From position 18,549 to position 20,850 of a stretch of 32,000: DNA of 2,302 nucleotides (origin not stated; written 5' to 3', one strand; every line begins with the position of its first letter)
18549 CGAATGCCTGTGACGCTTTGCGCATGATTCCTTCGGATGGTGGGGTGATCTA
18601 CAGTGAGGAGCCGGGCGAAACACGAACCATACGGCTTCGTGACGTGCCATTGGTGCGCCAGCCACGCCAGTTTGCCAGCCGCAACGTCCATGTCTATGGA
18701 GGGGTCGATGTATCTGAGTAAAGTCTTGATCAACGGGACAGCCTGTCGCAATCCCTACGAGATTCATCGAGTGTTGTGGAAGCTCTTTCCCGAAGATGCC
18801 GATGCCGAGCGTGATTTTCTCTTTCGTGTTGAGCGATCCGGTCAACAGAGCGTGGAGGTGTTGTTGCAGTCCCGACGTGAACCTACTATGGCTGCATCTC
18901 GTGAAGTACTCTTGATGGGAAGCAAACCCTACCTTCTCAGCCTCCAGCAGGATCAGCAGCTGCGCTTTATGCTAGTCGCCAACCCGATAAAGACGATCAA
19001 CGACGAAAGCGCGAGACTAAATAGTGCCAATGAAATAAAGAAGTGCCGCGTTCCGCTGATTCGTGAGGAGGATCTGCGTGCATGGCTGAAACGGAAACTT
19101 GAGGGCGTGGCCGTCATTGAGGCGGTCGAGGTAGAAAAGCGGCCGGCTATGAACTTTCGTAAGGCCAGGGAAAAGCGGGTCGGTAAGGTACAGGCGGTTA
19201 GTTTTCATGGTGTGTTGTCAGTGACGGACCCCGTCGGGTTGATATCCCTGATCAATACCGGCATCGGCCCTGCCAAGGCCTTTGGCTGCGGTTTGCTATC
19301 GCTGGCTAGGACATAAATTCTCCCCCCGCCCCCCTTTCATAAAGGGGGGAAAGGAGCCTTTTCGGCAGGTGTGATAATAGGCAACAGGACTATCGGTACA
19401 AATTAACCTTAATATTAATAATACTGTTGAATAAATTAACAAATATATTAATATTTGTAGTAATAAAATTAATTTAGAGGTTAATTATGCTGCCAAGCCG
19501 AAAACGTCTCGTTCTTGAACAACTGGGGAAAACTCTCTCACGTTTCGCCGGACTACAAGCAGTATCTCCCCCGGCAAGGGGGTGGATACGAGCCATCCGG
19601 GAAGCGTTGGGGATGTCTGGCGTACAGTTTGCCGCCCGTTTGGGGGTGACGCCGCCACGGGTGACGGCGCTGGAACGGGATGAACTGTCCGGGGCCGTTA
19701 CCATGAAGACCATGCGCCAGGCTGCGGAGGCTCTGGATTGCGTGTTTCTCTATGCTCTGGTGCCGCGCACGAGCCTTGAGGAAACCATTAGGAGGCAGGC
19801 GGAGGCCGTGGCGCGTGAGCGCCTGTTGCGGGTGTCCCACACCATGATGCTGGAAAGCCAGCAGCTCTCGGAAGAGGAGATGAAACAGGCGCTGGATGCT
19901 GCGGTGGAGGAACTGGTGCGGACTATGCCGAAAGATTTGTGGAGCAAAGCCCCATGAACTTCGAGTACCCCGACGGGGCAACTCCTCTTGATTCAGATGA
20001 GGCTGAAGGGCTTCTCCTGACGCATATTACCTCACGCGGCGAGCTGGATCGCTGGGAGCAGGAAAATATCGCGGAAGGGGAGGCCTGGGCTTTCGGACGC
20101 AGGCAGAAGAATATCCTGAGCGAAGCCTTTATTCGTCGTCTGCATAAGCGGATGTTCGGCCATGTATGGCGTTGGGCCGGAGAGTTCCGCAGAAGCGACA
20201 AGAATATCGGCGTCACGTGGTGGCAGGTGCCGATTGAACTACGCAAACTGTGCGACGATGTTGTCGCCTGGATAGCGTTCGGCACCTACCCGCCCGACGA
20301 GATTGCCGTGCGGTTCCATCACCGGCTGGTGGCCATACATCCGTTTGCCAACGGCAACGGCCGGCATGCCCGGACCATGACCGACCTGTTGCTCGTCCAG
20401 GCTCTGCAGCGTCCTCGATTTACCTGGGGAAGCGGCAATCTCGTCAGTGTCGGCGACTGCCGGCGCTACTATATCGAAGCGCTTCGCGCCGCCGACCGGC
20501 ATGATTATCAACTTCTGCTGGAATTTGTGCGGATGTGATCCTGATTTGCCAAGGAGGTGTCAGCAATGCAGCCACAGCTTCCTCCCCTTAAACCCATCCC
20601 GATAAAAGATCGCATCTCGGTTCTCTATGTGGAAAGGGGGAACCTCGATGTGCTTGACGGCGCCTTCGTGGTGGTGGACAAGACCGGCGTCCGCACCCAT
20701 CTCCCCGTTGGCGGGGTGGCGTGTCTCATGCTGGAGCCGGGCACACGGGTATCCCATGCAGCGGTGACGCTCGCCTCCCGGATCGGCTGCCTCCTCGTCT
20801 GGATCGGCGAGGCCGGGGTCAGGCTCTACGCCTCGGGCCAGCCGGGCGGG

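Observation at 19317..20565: HTH + Fic (toxin-antitoxin-like) cassette embedded inside the type I-E cas operon, between cas6e and cas1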

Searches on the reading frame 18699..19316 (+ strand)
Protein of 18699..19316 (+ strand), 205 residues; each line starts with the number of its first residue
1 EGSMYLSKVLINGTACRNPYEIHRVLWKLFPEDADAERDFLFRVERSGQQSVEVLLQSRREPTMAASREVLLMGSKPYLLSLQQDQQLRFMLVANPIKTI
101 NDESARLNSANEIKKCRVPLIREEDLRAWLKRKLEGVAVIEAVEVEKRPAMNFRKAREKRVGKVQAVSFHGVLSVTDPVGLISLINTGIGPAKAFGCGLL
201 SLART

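Call 3: search_protein_families(library=ncbifam, proteins=[window:18699-19316:+], max_evalue=0.01)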
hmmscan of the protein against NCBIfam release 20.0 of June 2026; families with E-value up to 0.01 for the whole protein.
window:18699-19316:+ (205 aa): 1 family
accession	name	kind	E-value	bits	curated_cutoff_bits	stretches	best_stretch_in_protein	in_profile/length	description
TIGR01907.1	casE_Cse3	equivalog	5.8e-50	170.5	45.2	1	4-204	1-207/208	type I-E CRISPR-associated protein Cas6/Cse3/CasE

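Call 4: search_protein_families(library=pfam, proteins=[window:18699-19316:+], max_evalue=0.01)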
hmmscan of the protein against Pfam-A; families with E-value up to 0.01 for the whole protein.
window:18699-19316:+ (205 aa): 2 families
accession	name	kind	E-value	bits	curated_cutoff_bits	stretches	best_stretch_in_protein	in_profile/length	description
PF08798.16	CRISPR_assoc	-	8.1e-52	177.1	25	1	4-204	1-223/223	CRISPR associated protein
PF09559.15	Cas6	-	0.0092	16.4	26.7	0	123-200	116-186/191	Cas6 Crispr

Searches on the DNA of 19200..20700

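Call 93: search_rna_families(source=window, start=19200, end=20700, threshold=evalue, max_evalue=1)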
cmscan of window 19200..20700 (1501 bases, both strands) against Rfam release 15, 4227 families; matches with E-value up to 1: 0.
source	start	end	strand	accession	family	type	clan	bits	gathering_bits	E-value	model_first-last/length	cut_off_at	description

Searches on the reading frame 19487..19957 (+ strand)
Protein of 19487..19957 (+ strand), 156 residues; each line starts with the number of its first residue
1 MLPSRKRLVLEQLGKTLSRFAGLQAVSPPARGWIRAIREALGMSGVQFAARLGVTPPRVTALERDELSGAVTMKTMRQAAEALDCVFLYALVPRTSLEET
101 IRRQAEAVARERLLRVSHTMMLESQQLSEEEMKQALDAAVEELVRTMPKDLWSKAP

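Call 3: search_protein_families(library=ncbifam, proteins=[window:19487-19957:+], max_evalue=0.01)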
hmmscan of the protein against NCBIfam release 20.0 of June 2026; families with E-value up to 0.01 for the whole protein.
window:19487-19957:+ (156 aa): 3 families
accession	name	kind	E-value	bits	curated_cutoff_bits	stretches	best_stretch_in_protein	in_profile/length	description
TIGR02612.1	mob_myst_A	hypoth_equivalog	7.4e-68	227.1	122.6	1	6-154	2-150/150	mobile mystery protein A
TIGR03070.1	couple_hipB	subfamily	0.0013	18.7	71.65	1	34-83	7-54/58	type II toxin-antitoxin system Y4mF family antitoxin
TIGR03830.1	CxxCG_CxxCG_HTH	subfamily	0.0083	15.9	61.8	0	34-72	70-108/127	type II TA system antitoxin MqsA family protein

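Call 4: search_protein_families(library=pfam, proteins=[window:19487-19957:+], max_evalue=0.01)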
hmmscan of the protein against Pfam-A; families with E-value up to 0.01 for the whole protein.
window:19487-19957:+ (156 aa): 6 families
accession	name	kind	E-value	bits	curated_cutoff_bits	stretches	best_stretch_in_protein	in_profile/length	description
PF01381.28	HTH_3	-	3e-09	37.2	23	1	34-85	1-50/55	Helix-turn-helix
PF13744.12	HTH_37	-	2.1e-05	24.7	27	1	34-85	23-73/80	Helix-turn-helix domain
PF13560.12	HTH_31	-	0.0002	22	27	1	35-82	7-53/64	Helix-turn-helix domain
PF06393.16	BID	-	0.0008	19.4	25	1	120-151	110-141/191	BH3 interacting domain (BID)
PF13413.12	HTH_25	-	0.0016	18.6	24.6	1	34-68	2-36/62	Helix-turn-helix domain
PF00296.26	Bac_luciferase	-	0.0078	16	27.9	1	33-143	130-244/314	Luciferase-like monooxygenase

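Call 5: search_protein_families(library=padloc, proteins=[window:19487-19957:+], max_evalue=0.01)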
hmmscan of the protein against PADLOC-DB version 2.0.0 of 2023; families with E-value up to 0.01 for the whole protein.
window:19487-19957:+ (156 aa): 2 families
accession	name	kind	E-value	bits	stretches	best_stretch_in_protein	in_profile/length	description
PDLC02926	HTH_VI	-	4.3e-05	21.7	1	34-85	6-55/92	-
PDLC03953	RmrA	-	0.0039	14.4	1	33-134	9-109/373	-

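Call 25: search_solved_structures(query=window:19487-19954:+, max_evalue=1, show_alignments=1)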
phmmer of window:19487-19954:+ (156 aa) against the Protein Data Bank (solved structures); distinct sequences matched with E-value up to 1: 7.
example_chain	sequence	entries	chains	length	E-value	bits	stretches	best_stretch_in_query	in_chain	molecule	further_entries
5n5e_e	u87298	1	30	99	0.49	13.8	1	70-131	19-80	PFC_05175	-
2o38_A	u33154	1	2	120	0.52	13.8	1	36-84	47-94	Hypothetical protein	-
6chv_A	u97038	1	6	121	0.59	13.6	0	26-65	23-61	Antitoxin HigA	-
4mcx_A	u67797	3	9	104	0.69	13.4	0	34-66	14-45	Antidote protein | Antitoxin HigA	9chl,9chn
6cf1_A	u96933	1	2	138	0.7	13.3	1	26-66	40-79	Antitoxin HigA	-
5dan_A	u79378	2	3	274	0.72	13.3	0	60-134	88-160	2,5-diketo-D-gluconic acid reductase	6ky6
6kik_A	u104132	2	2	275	0.72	13.3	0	60-134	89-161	Oxidoreductase, aldo/keto reductase family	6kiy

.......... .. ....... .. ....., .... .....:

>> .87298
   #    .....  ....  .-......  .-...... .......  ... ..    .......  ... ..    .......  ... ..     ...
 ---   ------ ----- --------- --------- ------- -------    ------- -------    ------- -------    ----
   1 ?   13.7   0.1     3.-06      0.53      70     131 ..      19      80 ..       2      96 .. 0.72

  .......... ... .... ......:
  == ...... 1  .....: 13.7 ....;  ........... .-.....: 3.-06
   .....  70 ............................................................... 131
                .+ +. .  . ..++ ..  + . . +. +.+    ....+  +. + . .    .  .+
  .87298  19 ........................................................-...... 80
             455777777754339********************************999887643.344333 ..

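Call 46: find_homologous_proteins(query=window:19487-19954:+, max_evalue=1e-10)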
Query window:19487-19954:+ (156 aa): 1374 proteins with E <= 1e-10 among 1812 candidates; the best 120 are listed.
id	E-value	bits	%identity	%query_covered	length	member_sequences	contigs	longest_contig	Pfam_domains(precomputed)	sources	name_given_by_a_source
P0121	9.8e-90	316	99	100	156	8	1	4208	PF01381.29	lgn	-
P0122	7.0e-84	297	91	100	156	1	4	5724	PF13744.13,PF01381.29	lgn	-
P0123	7.8e-83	293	92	99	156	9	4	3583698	PF01381.29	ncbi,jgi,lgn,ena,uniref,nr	ncbi:mobile mystery protein A [Geobacter benzoatilyticus]|uniref:Mobile mystery protein A n=1 Tax=Ge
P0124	1.0e-65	238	76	99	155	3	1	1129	PF13744.13,PF01381.29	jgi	jgi:predicted DNA-binding mobile mystery protein A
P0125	1.8e-65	237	69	99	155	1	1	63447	PF01381.29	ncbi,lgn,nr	ncbi:MAG: mobile mystery protein A [Nitrospirae bacterium]|nr:mobile mystery protein A [Nitrospirota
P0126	2.0e-65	237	76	99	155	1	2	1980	PF01381.29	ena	-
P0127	3.2e-65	236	75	99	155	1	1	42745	PF01381.29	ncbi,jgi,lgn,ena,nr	ncbi:MAG: mobile mystery protein A [Deltaproteobacteria bacterium]|nr:mobile mystery protein A [Delt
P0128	5.4e-65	236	74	99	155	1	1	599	PF01381.29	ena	-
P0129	2.3e-64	234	72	99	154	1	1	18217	PF01381.29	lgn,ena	-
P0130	3.3e-63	230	73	99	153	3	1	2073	PF13744.13,PF01381.29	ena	-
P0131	5.1e-63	229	73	99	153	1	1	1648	PF13744.13,PF01381.29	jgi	jgi:predicted DNA-binding mobile mystery protein A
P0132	7.0e-63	229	73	99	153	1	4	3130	PF01381.29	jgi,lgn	jgi:predicted DNA-binding mobile mystery protein A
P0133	1.2e-62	228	72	99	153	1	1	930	PF13744.13,PF01381.29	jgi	jgi:predicted DNA-binding mobile mystery protein A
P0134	2.1e-62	227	73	99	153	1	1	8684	PF13744.13,PF01381.29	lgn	-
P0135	2.2e-62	227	73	99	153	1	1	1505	PF13744.13,PF01381.29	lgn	-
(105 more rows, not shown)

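Call 69: predict_structure(alignment_id=A4)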
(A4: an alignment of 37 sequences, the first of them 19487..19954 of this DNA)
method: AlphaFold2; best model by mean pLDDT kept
length: 156 residues; sequences in the alignment: 37
mean_pLDDT: 72.5   pTM: 0.56
mean pLDDT of the five models: 72.5, 66.5, 66.3, 63.6, 60.0
residues with pLDDT >= 90: 0; 70-90: 102; 50-70: 51; < 50: 3
segments of 3 or more residues with pLDDT < 50: none
pLDDT, mean of each block of 10 residues (from residue 1): 62 69 59 76 81 78 76 73 69 70 81 71 68 83 78 63
secondary structure, 60 per line:
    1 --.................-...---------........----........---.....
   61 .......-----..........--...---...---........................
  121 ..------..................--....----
elements in order: H3-19 H33-40 H45-52 H56-67 H73-82 E85-87 E91-93 H97-122 H129-146 H149-152

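Call 75: fold_search(model_id=the predicted structure, library=pdb)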
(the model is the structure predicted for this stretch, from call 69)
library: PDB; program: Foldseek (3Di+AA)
matches with E <= 10: 222; with E <= 0.001: 0
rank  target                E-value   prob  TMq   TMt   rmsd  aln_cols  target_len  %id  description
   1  7ewc_C                3.1e-01  0.96  0.28  0.57   6.3        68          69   25  Mycobacterium tuberculosis HigA2 (Form I) (released 2022-03-02)
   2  7ewc_B                5.1e-01  0.87  0.27  0.55   6.2        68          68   25  Mycobacterium tuberculosis HigA2 (Form I) (released 2022-03-02)
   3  6cf1_B                5.9e-01  0.75  0.26  0.41  12.1        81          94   27  Proteus vulgaris HigA antitoxin structure (released 2019-02-27)
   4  4mct_A                7.2e-01  0.57  0.27  0.42  12.1        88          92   28  P. vulgaris HIGBA structure, crystal form 1 (released 2013-12-11)
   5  9u9g_B                7.6e-01  0.87  0.29  0.52   4.2        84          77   26  Crystal structure of antitoxin HipB from Pseudomonas fluorescens 2P24 (released 2026-04-01)
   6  6cf1_A                7.6e-01  0.87  0.27  0.42   2.8        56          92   32  Proteus vulgaris HigA antitoxin structure (released 2019-02-27)
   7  4yba_A                7.6e-01  0.80  0.27  0.49   3.6        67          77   16  The structure of the C.Kpn2I controller protein (released 2016-03-02)
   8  7ewc_D                8.0e-01  0.93  0.29  0.60   4.5        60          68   28  Mycobacterium tuberculosis HigA2 (Form I) (released 2022-03-02)
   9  7ewc_A                8.0e-01  0.90  0.28  0.55   4.8        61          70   28  Mycobacterium tuberculosis HigA2 (Form I) (released 2022-03-02)
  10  9chl_A                8.4e-01  0.63  0.26  0.39  12.0        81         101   27  P. vulgaris tetrameric HigBA- operator 2 DNA (released 2025-07-02)
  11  1zz8_A                8.9e-01  0.90  0.29  0.24   2.7        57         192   26  Crystal Structure of FeII HppE in Complex with Substrate Form 2 (released 2005-07-26)
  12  4ia8_A                9.3e-01  0.96  0.29  0.54   2.4        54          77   24  Crystal Structure of a Y37A mutant of the Restriction-Modification Controller Protein C.Esp1396I (released 2013-12-11)
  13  9chl_C                9.8e-01  0.60  0.26  0.38  12.0        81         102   27  P. vulgaris tetrameric HigBA- operator 2 DNA (released 2025-07-02)
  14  2r1j_L                1.0e+00  0.96  0.28  0.61   2.5        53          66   24  Crystal Structure of the P22 c2 Repressor protein in complex with the synthetic operator 9T (released 2008-04-29)
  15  7ewe_E                1.0e+00  0.89  0.28  0.54   2.7        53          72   28  Mycobacterium tuberculosis HigA2 (Form III) (released 2022-03-02)
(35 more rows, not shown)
